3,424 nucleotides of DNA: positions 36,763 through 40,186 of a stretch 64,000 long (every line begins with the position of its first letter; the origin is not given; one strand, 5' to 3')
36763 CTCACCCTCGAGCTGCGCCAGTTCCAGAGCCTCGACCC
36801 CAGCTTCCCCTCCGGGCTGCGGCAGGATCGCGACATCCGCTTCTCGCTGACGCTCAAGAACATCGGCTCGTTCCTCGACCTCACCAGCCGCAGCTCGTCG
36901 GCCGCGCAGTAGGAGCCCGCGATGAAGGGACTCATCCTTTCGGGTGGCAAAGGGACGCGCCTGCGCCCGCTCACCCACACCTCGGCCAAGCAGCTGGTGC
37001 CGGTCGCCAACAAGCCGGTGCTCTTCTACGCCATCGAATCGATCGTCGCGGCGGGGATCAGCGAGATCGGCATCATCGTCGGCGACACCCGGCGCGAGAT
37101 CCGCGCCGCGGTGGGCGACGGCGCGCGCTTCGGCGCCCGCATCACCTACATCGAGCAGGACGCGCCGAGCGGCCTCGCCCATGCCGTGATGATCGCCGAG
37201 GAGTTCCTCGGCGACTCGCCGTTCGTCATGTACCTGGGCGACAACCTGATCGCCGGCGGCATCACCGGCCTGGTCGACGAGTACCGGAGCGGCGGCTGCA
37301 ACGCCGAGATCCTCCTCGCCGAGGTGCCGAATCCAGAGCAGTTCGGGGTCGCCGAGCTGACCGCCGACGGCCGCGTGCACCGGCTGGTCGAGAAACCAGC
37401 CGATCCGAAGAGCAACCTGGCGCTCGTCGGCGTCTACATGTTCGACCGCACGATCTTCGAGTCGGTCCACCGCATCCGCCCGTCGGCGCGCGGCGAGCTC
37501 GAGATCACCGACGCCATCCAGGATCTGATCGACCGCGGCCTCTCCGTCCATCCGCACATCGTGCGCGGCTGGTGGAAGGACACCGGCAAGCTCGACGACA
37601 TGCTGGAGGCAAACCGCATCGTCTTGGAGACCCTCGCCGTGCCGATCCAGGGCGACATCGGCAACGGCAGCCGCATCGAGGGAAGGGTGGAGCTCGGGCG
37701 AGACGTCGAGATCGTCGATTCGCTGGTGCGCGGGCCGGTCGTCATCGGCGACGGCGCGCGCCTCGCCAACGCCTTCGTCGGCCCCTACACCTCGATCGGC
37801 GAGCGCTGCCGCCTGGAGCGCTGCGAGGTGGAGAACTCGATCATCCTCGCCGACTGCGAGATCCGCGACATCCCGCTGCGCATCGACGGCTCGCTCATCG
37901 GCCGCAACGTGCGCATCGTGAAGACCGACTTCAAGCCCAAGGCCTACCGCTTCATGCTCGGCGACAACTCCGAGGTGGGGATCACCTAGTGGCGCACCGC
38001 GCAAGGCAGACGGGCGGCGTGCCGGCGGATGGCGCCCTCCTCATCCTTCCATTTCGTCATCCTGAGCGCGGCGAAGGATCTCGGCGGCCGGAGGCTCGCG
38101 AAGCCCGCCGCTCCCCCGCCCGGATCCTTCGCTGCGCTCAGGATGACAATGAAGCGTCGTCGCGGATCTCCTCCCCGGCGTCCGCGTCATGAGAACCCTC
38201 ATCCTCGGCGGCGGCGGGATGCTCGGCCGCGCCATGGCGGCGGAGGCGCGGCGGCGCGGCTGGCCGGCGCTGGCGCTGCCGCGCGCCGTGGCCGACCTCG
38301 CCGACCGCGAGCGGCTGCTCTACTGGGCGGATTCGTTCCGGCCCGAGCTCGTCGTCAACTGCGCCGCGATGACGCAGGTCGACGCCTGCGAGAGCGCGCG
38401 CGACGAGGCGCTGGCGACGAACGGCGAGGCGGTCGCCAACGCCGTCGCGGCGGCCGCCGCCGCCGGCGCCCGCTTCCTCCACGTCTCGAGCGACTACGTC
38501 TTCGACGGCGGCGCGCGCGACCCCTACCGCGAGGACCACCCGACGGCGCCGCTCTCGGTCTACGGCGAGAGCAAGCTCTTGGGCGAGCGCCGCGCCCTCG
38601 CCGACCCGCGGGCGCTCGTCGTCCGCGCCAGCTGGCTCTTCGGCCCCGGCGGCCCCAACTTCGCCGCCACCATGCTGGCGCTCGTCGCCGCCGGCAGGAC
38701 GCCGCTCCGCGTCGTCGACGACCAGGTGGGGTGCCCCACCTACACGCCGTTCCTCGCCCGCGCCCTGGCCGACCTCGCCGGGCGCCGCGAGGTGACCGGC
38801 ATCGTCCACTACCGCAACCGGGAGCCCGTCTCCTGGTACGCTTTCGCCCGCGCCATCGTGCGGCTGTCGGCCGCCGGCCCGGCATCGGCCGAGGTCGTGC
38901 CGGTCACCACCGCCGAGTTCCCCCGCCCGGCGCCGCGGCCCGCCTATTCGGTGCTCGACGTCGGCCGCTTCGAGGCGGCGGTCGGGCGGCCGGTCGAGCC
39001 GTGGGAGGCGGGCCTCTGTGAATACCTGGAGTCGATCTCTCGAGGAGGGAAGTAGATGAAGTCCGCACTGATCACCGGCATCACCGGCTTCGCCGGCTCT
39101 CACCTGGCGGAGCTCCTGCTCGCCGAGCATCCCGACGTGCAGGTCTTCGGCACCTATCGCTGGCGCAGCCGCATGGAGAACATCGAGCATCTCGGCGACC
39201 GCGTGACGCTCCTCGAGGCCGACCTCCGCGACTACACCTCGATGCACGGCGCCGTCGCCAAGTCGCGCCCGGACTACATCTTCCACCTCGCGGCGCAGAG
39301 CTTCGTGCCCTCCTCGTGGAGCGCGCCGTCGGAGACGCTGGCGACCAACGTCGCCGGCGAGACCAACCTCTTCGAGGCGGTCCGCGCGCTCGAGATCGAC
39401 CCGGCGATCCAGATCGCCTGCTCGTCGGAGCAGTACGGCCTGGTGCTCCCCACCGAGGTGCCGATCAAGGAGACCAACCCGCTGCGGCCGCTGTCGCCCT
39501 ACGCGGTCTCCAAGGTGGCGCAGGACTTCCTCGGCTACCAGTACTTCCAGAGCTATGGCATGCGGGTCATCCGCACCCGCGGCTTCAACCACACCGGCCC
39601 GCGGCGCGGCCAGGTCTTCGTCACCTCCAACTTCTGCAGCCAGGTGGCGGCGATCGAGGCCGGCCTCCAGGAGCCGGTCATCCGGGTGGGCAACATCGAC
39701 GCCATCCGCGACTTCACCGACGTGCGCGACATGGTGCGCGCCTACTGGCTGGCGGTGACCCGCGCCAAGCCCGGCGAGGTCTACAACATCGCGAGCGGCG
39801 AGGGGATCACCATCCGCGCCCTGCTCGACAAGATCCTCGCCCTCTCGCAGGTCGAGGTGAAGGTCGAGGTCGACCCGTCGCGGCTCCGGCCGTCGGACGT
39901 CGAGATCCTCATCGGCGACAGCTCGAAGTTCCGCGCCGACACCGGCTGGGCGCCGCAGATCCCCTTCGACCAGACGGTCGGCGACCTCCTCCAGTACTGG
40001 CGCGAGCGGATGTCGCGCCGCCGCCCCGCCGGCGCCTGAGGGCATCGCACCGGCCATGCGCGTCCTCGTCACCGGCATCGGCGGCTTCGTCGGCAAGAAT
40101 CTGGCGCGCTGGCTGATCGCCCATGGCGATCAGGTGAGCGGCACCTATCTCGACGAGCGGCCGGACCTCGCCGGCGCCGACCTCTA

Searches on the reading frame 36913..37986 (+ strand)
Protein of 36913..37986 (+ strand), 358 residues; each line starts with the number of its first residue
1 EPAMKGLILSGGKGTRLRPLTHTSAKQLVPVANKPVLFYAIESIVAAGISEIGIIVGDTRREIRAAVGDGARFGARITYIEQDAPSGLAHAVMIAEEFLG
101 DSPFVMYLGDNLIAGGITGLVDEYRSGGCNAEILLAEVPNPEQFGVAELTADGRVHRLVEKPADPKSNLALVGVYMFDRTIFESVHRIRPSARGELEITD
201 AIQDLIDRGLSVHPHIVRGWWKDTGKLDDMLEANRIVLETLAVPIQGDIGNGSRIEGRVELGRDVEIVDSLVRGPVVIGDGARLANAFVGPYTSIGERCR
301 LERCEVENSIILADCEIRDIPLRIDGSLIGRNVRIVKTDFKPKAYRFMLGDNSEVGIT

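Call 65: search_protein_families(library=pfam, proteins=[window:36913-37986:+], max_evalue=0.00001)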
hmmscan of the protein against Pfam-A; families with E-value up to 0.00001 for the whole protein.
window:36913-37986:+ (358 aa): 4 families
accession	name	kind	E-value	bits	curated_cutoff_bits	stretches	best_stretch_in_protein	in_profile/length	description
PF00483.29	NTP_transferase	-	4.5e-56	190.6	21.2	1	5-238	1-243/245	Nucleotidyl transferase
PF12804.13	NTP_transf_3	-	4e-07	30.8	27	1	6-110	1-95/160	MobA-like NTP transferase domain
PF25084.1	LbH_EIF2B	-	1.5e-06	28.6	54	0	253-303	39-89/105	EIF2B subunit epsilon LbH domain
PF00132.30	Hexapep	-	7.3e-06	25.9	27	0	276-301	2-28/36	Bacterial transferase hexapeptide (six repeats)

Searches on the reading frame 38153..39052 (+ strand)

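Call 65: search_protein_families(library=pfam, proteins=[window:38153-39052:+], max_evalue=0.00001)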
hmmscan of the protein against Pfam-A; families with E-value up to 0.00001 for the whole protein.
window:38153-39052:+ (300 aa): 4 families
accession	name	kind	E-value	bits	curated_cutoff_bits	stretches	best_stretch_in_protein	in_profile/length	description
PF04321.23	RmlD_sub_bind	-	2.6e-85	286.4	27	1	13-294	1-284/287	RmlD substrate binding domain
PF01370.27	Epimerase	-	7.8e-22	78.3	20.9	1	16-178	2-189/240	NAD dependent epimerase/dehydratase family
PF16363.11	GDP_Man_Dehyd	-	3.9e-11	43.4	27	1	47-145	59-161/332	GDP-mannose 4,6 dehydratase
PF02719.21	Polysacc_synt_2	-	1.1e-07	31.8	20.2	1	45-115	59-130/293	Polysaccharide biosynthesis protein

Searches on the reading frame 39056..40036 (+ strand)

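Call 65: search_protein_families(library=pfam, proteins=[window:39056-40036:+], max_evalue=0.00001)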
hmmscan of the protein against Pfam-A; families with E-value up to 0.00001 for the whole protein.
window:39056-40036:+ (327 aa): 5 families
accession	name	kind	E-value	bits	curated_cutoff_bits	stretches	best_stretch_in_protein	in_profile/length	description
PF16363.11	GDP_Man_Dehyd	-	5.7e-85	286.1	27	1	5-309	1-330/332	GDP-mannose 4,6 dehydratase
PF01370.27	Epimerase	-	1.6e-54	185.3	20.9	1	4-246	1-240/240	NAD dependent epimerase/dehydratase family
PF02719.21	Polysacc_synt_2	-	5.1e-13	49.3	20.2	1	5-120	2-126/293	Polysaccharide biosynthesis protein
PF01073.25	3Beta_HSD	-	1.7e-06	27.7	22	1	5-116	1-110/280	3-beta hydroxysteroid dehydrogenase/isomerase family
PF04321.23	RmlD_sub_bind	-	5.1e-06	26.2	27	1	4-155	3-131/287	RmlD substrate binding domain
